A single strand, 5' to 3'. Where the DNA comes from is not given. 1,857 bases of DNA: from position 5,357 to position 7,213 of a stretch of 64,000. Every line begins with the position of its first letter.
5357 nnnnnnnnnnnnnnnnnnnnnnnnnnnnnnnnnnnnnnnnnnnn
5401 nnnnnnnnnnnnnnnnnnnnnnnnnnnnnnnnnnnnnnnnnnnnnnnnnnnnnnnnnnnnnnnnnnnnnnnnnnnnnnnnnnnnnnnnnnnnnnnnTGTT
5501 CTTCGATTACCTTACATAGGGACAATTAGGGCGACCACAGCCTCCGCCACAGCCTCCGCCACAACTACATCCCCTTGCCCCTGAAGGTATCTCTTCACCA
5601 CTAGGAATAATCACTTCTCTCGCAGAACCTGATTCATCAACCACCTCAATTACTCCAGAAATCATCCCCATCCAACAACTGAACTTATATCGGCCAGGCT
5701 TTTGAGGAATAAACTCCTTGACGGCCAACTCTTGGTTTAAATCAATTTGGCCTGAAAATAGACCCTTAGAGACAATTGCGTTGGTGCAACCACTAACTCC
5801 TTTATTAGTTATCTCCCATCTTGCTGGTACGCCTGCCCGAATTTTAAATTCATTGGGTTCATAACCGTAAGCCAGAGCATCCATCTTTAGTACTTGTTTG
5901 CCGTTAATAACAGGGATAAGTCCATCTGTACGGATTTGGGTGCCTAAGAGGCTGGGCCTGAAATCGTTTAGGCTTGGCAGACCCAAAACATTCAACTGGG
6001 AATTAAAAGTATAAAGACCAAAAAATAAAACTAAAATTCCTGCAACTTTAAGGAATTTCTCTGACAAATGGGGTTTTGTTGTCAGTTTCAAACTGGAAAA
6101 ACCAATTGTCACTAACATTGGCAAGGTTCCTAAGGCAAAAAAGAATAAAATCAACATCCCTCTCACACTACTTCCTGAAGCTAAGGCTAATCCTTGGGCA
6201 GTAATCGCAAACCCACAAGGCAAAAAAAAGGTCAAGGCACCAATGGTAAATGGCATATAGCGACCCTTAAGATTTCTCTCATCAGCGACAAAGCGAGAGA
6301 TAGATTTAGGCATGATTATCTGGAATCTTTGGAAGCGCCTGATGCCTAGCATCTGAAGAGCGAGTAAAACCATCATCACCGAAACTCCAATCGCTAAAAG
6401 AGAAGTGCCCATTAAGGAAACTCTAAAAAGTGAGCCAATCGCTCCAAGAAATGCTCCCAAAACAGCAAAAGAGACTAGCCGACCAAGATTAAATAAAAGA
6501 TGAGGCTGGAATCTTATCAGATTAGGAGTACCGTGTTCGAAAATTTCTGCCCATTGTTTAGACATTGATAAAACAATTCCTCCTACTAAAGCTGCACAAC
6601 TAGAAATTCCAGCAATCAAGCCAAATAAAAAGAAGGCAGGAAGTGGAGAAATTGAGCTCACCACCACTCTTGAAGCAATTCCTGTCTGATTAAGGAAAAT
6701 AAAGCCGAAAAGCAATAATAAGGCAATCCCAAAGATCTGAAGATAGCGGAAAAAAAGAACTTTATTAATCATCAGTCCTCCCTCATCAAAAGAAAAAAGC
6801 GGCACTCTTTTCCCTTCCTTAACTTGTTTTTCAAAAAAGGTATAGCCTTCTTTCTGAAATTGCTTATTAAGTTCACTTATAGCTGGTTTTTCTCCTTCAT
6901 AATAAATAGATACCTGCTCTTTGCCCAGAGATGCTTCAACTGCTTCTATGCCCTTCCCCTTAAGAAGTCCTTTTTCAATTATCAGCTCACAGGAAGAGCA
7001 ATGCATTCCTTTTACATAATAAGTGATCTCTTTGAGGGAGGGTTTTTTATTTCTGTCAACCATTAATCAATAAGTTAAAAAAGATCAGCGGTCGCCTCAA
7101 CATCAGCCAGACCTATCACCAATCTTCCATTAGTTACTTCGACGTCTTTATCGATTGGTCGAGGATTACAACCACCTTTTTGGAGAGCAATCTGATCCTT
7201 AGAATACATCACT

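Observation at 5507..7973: Unusual accessory proteins in the copper operon: HMA-permease-cupredoxin fusion with GGGC tail, a DUF2318-like double-CxxC protein and a 13-Cys anchored protein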

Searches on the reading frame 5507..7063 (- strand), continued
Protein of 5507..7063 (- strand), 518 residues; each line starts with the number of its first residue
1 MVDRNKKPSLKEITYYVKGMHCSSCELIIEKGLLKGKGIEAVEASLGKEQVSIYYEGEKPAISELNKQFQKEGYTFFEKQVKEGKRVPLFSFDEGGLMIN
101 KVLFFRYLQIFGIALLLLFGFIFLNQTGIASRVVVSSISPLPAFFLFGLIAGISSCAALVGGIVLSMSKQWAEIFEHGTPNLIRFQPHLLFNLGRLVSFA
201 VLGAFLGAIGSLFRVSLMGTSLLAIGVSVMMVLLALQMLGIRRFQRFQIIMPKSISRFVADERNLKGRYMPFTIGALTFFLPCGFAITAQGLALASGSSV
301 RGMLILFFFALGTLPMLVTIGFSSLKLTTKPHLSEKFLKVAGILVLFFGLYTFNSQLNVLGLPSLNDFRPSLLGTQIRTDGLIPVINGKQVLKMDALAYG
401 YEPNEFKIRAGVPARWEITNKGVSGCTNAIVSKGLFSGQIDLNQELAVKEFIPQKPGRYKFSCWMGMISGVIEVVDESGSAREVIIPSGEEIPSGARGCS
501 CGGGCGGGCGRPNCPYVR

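Call 78: get_annotated_region(hit=H3, flank=5000)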
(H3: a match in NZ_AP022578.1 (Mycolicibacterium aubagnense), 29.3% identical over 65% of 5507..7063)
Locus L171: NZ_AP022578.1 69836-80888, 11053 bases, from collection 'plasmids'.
description: Mycolicibacterium aubagnense strain JCM 15296 plasmid pJCM15296, complete sequence
organism: Mycolicibacterium aubagnense (NCBI taxid 319707)
taxonomy: Bacteria; Actinomycetota; Actinomycetes; Mycobacteriales; Mycobacteriaceae; Mycolicibacterium; Mycolicibacterium aubagnense
host: -; source: -; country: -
typing (MOB-suite, as given by PLSDB): non-mobilizable
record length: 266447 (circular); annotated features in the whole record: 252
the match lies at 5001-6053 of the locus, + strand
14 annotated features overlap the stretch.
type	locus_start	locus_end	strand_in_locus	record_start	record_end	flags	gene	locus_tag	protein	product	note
CDS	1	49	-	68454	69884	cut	-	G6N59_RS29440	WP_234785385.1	HAMP domain-containing sensor histidine kinase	GO:0007165 - signal transduction [Evidence IEA]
CDS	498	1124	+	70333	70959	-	-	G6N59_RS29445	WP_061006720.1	phosphatase PAP2 family protein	-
CDS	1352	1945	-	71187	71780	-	-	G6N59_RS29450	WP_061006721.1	TlpA disulfide reductase family protein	-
CDS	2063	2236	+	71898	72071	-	-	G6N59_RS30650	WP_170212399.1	hypothetical protein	-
CDS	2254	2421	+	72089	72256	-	-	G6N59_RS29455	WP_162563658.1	hypothetical protein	-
CDS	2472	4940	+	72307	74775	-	-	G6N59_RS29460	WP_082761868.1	heavy metal translocating P-type ATPase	GO:0006812 - monoatomic cation transport [Evidence IEA]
CDS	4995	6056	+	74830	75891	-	-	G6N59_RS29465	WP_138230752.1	sulfite exporter TauE/SafE family protein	-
CDS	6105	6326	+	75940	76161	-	-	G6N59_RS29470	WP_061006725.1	heavy-metal-associated domain-containing protein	-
CDS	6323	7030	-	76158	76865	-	-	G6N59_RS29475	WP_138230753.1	hypothetical protein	-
CDS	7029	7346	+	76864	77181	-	-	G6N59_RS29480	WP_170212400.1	hypothetical protein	-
CDS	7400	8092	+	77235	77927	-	-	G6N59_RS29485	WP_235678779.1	hypothetical protein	-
CDS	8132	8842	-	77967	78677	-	-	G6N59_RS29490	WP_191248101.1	cation transporter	GO:0006812 - monoatomic cation transport [Evidence IEA]; GO:0055085 - transmembrane transport [Evidence IEA]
CDS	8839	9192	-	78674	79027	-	-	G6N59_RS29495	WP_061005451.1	metalloregulator ArsR/SmtB family transcription factor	GO:0006355 - regulation of DNA-templated transcription [Evidence IEA]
CDS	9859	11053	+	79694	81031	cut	-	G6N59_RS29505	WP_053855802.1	IS256 family transposase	-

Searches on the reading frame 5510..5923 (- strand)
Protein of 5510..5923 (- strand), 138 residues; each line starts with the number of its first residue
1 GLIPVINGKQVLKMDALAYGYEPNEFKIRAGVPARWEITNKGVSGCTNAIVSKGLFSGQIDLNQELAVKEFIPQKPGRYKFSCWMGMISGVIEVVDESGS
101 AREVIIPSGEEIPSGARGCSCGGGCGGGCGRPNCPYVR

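Call 24: search_solved_structures(query=window:5510-5923:-, max_evalue=1, show_alignments=4)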
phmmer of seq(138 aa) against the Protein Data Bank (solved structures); distinct sequences matched with E-value up to 1: 8.
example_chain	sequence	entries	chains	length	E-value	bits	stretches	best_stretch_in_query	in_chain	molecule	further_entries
4f2f_A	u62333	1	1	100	3.1e-06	30.7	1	7-95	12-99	Cation-transporting ATPase, E1-E2 family protein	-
2mry_A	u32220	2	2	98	6.6e-06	29.6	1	7-92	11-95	Uncharacterized protein | CupA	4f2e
7z3g_A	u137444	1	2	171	0.4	14.1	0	55-86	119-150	AcoP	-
7z3b_A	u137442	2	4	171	0.45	13.9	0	55-85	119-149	AcoP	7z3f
7z3i_A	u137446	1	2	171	0.49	13.8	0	55-85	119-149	AcoP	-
9jse_A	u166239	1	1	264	0.73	13.2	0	10-45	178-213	Beta-lactamase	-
3w4o_A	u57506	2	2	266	0.74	13.2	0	10-45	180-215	Beta-lactamase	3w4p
5u7n_A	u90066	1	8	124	0.78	13.1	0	14-84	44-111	Cytochrome c oxidase subunit 2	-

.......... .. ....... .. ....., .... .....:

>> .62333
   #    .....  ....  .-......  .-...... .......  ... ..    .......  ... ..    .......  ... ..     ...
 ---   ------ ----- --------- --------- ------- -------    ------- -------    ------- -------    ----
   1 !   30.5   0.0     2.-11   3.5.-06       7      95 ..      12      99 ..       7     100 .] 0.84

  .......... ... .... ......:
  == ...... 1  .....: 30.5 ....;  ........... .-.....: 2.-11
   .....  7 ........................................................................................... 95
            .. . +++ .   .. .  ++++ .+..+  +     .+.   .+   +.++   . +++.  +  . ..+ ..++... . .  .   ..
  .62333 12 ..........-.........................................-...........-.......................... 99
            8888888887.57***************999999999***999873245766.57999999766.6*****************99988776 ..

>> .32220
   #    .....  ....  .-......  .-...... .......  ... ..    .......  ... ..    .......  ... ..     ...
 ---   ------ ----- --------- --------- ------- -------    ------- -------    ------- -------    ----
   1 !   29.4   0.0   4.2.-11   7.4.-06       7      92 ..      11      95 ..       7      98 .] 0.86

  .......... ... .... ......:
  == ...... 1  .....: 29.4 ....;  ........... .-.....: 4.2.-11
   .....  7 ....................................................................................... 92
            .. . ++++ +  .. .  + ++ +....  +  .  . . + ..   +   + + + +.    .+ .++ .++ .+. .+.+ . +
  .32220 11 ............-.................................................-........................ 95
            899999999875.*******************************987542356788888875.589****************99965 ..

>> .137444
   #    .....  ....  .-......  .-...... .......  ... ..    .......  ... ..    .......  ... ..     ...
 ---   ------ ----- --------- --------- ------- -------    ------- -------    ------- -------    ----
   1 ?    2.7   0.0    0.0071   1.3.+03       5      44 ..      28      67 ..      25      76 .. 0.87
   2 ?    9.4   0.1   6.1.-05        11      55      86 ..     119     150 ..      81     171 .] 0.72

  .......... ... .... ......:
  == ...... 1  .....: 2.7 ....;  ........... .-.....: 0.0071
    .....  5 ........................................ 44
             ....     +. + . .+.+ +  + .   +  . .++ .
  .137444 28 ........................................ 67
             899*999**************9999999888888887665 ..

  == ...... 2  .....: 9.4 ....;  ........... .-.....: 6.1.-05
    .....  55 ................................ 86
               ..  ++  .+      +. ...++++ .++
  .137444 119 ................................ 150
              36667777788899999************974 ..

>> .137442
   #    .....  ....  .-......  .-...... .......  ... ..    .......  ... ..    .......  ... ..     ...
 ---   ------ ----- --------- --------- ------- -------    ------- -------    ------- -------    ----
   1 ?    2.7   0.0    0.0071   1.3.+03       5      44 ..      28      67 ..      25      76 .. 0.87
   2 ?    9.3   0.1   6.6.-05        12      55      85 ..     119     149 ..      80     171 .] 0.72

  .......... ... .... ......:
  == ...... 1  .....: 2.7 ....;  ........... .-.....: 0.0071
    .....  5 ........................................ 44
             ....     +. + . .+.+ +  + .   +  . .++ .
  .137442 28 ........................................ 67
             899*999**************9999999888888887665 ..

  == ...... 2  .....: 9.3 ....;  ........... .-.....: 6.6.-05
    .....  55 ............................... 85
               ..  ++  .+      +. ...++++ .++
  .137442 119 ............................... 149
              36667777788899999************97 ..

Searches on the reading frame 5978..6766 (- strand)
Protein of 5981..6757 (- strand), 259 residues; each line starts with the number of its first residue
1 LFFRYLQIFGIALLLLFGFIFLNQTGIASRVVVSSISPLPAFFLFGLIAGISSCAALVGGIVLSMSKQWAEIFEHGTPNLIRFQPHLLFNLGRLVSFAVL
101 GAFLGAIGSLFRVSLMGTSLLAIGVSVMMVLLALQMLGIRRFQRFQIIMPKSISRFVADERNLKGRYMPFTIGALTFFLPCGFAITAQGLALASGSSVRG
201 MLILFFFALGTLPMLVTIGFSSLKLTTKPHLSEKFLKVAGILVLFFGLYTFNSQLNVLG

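Call 63: search_solved_structures(query=window:5981-6757:-, max_evalue=10, show_alignments=3)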
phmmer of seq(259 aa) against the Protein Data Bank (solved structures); distinct sequences matched with E-value up to 10: 0.

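Call 66: search_solved_structures(query=A4, max_evalue=10, show_alignments=3)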
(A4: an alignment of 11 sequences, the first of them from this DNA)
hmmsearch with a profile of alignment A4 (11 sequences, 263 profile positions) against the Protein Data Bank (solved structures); distinct sequences matched with E-value up to 10: 1.
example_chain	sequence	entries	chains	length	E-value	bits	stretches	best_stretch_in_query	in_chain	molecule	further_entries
11xu_A1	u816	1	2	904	0.73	12.4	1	69-126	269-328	Epithelial cell-transforming sequence 2 oncogene-like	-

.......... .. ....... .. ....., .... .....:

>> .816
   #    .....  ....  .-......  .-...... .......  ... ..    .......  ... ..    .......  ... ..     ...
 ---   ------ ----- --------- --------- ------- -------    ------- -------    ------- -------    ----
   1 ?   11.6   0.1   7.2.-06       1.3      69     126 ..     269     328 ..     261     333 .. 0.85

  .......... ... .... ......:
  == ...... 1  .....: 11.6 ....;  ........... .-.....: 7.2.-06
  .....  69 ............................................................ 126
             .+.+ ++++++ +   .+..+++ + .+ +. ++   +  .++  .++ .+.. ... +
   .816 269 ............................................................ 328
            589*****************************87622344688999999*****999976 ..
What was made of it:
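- On DsbD_2 (PF13386; DsbD/CcdA-like membrane proteins): There is no sequence hit to the PDB (calls 63, 66).
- Closest known: CcdA / DsbD / ScsB transmembrane thiol-disulfide transporters. Different: There is no sequence match to solved CcdA or DsbD structures (calls 63, 66).
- Tried and rejected: PDB sequence searches with the TM core found nothing useful, either as a single sequence or as an 11-sequence profile (calls 63, 66).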
